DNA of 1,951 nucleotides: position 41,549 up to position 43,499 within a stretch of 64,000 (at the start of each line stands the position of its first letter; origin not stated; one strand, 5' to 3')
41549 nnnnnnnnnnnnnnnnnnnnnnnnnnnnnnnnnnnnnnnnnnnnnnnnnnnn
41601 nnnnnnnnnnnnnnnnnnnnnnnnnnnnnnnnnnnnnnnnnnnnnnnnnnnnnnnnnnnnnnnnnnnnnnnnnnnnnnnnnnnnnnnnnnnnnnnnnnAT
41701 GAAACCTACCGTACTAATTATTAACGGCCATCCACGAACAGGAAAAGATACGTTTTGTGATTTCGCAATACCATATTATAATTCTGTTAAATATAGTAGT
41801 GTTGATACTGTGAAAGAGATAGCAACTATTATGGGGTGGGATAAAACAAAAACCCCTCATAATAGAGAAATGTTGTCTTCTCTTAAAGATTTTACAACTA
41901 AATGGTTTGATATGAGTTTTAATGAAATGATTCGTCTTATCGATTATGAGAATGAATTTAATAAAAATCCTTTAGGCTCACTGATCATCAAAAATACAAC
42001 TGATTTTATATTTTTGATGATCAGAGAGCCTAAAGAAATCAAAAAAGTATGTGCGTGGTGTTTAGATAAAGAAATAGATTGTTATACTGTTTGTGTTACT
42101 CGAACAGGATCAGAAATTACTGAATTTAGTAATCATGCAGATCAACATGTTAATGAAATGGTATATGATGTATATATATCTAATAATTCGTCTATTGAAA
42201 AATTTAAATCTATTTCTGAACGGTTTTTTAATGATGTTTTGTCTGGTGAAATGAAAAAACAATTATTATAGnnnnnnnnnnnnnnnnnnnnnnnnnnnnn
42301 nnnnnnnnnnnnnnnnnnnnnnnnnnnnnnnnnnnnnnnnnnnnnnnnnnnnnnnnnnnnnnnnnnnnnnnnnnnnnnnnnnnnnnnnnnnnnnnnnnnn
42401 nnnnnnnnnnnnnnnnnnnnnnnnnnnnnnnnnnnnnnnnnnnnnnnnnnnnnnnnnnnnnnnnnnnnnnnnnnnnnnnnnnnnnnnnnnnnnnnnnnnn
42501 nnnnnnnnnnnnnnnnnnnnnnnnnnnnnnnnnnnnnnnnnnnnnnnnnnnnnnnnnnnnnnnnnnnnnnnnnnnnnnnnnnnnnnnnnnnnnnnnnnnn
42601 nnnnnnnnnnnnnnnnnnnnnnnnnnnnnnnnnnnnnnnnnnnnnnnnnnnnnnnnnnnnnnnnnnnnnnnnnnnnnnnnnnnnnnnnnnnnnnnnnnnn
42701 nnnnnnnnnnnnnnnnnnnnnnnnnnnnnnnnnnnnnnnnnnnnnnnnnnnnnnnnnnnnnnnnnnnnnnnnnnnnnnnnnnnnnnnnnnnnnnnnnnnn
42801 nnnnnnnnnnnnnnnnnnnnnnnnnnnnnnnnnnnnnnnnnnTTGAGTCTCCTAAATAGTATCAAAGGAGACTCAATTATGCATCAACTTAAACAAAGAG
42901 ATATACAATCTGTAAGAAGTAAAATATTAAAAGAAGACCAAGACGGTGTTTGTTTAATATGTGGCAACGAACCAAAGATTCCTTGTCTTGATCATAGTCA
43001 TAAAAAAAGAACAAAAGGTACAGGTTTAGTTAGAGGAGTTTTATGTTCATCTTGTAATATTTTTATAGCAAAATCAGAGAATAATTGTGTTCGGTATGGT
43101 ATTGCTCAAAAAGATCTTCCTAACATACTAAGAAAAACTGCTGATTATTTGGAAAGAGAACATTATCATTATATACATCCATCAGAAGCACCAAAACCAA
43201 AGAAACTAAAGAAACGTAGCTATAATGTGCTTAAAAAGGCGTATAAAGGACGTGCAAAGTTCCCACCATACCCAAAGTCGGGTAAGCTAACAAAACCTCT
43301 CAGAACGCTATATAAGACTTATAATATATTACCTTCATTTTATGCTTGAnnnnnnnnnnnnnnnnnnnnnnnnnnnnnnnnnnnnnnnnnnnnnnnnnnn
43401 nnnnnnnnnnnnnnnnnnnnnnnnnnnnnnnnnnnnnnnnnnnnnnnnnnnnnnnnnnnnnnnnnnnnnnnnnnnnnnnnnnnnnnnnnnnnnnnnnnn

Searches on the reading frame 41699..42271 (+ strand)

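Call 70: search_protein_families(library=phrogs, proteins=[window:41699-42271:+], max_evalue=0.00001)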
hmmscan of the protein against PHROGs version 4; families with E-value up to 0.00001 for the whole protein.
window:41699-42271:+ (190 aa): 1 family
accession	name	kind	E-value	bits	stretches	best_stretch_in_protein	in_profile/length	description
phrog_139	-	other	1e-08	36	1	1-43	81-123/342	deoxynucleoside monophosphate kinase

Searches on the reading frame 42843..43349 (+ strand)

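Call 70: search_protein_families(library=phrogs, proteins=[window:42843-43349:+], max_evalue=0.00001)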
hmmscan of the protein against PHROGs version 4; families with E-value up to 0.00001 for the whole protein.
window:42843-43349:+ (168 aa): 6 families
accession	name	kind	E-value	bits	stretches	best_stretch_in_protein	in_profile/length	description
phrog_423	-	DNA, RNA and nucleotide metabolism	7.2e-24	85.5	1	13-140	3-135/159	endonuclease VII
phrog_36860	-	DNA, RNA and nucleotide metabolism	1.1e-21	78.4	1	32-135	34-141/178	HNH endonuclease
phrog_2914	-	DNA, RNA and nucleotide metabolism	2e-12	48.2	1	27-110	88-159/190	endonuclease VII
phrog_2633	-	DNA, RNA and nucleotide metabolism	8.4e-12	46.5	1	18-106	66-139/142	endonuclease VII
phrog_11865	-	DNA, RNA and nucleotide metabolism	4.8e-10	40.8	1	49-136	2-90/95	endonuclease VII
phrog_307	-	DNA, RNA and nucleotide metabolism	6.4e-08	33.9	1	29-74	115-158/334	endonuclease VII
